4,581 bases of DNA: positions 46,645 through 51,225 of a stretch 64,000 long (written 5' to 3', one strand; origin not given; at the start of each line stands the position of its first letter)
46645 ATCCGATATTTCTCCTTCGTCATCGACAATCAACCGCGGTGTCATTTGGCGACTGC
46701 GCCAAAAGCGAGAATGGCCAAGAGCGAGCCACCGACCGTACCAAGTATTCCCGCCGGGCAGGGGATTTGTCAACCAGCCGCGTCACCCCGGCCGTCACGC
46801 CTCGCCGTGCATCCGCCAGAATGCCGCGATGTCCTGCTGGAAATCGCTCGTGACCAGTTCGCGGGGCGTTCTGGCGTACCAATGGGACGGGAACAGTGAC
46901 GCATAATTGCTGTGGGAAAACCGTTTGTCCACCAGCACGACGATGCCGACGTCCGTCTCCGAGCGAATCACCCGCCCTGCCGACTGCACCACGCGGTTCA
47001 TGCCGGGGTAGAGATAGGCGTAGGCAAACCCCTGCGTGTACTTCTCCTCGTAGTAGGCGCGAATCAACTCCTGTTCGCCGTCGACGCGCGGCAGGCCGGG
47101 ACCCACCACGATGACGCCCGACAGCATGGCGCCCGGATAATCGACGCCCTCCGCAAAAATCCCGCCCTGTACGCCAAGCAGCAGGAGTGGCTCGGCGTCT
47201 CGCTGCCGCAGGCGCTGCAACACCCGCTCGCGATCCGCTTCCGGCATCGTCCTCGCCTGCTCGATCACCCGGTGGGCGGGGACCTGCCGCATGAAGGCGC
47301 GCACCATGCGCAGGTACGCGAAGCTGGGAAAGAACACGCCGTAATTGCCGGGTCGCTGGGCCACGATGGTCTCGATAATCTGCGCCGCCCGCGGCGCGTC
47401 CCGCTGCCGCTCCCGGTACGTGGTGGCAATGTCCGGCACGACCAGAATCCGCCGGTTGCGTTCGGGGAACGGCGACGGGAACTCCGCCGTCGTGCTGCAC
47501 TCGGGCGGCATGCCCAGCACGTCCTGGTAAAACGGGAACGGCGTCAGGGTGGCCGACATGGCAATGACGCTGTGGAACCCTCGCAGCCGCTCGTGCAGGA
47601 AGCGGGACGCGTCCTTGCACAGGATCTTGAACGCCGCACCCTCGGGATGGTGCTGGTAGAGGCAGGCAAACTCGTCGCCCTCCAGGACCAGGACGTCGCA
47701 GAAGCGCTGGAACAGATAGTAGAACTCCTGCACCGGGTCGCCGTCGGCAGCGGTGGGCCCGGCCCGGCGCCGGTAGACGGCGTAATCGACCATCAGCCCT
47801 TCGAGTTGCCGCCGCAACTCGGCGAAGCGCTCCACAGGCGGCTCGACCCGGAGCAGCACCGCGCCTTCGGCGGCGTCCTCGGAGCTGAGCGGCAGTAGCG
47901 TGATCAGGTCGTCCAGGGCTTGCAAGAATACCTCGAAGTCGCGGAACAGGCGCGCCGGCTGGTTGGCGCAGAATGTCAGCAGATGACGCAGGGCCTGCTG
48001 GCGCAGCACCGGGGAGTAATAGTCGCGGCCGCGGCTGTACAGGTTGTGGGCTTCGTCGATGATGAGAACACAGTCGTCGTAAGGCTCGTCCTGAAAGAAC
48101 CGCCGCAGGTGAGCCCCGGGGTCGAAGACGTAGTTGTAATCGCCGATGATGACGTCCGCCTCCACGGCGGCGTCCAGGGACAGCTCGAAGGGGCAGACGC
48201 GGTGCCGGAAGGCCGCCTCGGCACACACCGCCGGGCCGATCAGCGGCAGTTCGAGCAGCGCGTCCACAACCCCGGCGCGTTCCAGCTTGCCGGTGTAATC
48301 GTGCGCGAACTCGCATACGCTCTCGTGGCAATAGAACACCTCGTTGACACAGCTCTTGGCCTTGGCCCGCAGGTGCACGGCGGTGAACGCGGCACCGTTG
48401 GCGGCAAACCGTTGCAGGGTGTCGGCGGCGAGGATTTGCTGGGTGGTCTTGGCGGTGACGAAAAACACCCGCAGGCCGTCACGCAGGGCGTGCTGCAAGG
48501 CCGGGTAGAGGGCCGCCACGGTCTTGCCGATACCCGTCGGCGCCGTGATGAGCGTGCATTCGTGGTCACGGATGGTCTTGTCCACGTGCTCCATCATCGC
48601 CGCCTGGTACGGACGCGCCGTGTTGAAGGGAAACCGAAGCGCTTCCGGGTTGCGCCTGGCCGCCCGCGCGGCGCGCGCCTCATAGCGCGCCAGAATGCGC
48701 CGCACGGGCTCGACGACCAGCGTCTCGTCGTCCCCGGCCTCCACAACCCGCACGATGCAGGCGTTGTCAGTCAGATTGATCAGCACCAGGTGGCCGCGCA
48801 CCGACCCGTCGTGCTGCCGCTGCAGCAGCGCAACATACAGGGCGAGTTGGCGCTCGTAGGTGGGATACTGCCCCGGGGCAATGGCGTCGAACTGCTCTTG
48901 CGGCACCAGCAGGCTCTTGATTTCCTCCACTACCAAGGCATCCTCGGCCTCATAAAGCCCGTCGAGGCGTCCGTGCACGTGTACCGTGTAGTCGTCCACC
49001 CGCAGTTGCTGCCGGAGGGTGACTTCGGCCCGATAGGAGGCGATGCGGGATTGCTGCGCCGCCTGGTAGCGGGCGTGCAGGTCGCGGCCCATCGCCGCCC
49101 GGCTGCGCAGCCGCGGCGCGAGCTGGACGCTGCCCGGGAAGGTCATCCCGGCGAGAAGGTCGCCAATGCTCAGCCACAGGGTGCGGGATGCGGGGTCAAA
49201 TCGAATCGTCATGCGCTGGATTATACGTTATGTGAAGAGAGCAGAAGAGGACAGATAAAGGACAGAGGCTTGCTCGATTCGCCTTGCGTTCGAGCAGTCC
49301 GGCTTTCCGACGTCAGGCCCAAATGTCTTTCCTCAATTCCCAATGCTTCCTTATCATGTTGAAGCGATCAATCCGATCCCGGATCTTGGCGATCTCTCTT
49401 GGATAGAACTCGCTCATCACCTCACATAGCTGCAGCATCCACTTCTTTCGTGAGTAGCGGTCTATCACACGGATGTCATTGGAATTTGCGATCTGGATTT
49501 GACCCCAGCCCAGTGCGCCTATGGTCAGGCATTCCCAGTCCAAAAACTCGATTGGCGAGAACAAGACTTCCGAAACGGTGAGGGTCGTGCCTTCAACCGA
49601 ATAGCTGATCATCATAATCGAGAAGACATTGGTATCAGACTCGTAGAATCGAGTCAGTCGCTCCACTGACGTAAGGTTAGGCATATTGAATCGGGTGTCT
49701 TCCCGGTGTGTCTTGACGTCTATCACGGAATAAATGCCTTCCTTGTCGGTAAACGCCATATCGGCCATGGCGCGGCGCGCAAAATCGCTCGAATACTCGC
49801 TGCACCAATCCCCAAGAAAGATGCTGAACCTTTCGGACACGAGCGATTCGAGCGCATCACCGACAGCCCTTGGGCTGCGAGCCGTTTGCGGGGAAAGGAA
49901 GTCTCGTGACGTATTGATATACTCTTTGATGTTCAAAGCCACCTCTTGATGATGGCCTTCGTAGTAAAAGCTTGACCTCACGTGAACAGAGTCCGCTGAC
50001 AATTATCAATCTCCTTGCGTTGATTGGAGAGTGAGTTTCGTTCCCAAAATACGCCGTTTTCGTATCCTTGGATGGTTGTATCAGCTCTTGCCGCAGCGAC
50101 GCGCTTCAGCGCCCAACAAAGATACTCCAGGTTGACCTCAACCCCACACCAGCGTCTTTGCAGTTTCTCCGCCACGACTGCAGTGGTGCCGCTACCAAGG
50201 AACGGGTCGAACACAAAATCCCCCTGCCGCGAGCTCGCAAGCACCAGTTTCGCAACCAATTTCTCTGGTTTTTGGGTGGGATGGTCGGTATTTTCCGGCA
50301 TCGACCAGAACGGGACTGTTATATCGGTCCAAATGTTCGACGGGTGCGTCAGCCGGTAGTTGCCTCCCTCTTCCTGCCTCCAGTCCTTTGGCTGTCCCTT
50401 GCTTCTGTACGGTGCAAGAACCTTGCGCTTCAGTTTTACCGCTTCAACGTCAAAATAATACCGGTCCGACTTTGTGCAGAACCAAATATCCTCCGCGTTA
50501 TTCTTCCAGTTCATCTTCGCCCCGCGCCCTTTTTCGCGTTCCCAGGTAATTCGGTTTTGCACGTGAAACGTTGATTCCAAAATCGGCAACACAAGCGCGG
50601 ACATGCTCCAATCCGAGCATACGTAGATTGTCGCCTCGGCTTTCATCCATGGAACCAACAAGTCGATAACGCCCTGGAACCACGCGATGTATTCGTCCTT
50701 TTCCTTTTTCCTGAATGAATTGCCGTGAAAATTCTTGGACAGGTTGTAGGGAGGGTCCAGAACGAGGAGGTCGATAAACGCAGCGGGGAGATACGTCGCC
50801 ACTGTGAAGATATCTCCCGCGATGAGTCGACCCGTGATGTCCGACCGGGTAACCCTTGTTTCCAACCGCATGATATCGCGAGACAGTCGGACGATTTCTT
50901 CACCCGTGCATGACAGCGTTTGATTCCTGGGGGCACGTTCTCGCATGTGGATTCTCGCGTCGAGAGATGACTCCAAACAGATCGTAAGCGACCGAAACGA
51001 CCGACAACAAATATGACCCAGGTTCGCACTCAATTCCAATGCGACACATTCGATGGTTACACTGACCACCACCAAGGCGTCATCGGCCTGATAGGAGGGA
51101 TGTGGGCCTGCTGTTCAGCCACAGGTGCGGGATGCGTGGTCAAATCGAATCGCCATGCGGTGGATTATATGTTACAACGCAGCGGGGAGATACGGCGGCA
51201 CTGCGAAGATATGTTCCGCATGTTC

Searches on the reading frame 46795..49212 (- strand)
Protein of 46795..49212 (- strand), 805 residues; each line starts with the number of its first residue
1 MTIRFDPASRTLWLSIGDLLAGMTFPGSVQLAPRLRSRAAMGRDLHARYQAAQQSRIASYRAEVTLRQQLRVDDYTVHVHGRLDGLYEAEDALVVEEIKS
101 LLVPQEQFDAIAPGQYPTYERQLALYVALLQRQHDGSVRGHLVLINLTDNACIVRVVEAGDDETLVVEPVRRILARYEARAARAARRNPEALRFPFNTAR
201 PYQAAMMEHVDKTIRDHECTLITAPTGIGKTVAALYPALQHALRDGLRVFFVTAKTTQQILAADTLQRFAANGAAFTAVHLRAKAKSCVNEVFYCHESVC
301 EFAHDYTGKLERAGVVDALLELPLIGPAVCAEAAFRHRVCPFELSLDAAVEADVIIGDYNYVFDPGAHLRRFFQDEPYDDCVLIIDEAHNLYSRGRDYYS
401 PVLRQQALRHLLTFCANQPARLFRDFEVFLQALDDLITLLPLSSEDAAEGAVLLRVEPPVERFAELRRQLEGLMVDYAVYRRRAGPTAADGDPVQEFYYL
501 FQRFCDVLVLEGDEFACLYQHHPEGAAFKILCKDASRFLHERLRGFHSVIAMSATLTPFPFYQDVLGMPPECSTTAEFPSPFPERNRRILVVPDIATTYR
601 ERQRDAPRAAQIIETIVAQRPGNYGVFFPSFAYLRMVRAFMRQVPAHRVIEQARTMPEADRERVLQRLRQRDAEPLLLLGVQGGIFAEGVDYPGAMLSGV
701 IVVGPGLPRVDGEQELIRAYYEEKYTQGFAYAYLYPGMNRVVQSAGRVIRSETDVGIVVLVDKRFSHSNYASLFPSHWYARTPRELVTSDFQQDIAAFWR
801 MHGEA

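Call 79: search_protein_families(library=pfam, proteins=[window:46795-49212:-], max_evalue=0.0001)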
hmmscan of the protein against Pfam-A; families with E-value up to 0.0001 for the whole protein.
window:46795-49212:- (805 aa): 5 families
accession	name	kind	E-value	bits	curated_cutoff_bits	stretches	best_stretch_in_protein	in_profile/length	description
PF13307.12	Helicase_C_2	-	5.2e-40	137.7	25.3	1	613-778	1-167/170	Helicase C-terminal domain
PF06733.21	DEAD_2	-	2.2e-10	40.9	21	1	287-407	57-171/172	DEAD_2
PF06777.17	HBB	-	1.2e-08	35.3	30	1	533-601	126-190/190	Helical and beta-bridge domain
PF00270.35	DEAD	-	1.9e-08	34.7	26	1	201-275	2-71/167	DEAD/DEAH box helicase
PF04851.21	ResIII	-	9.3e-07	29.3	22.5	1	199-403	4-147/164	Type III restriction enzyme, res subunit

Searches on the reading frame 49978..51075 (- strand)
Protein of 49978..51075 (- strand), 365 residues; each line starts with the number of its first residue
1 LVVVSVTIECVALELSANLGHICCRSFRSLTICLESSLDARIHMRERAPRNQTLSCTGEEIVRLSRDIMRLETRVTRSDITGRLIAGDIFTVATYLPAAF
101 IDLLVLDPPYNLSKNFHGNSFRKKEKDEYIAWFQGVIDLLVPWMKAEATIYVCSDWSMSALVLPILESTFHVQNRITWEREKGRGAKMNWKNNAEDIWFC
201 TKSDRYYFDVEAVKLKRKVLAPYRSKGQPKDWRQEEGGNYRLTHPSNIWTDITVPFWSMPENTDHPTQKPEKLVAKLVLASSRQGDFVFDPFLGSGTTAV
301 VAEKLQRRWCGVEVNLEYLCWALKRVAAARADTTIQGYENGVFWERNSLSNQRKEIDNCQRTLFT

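Call 79: search_protein_families(library=pfam, proteins=[window:49978-51075:-], max_evalue=0.0001)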
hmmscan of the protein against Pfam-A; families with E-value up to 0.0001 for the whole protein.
window:49978-51075:- (365 aa): 1 family
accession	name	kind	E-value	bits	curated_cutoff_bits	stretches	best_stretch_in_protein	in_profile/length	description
PF01555.25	N6_N4_Mtase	-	1.5e-42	146.5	26.7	1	101-319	1-216/221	DNA methylase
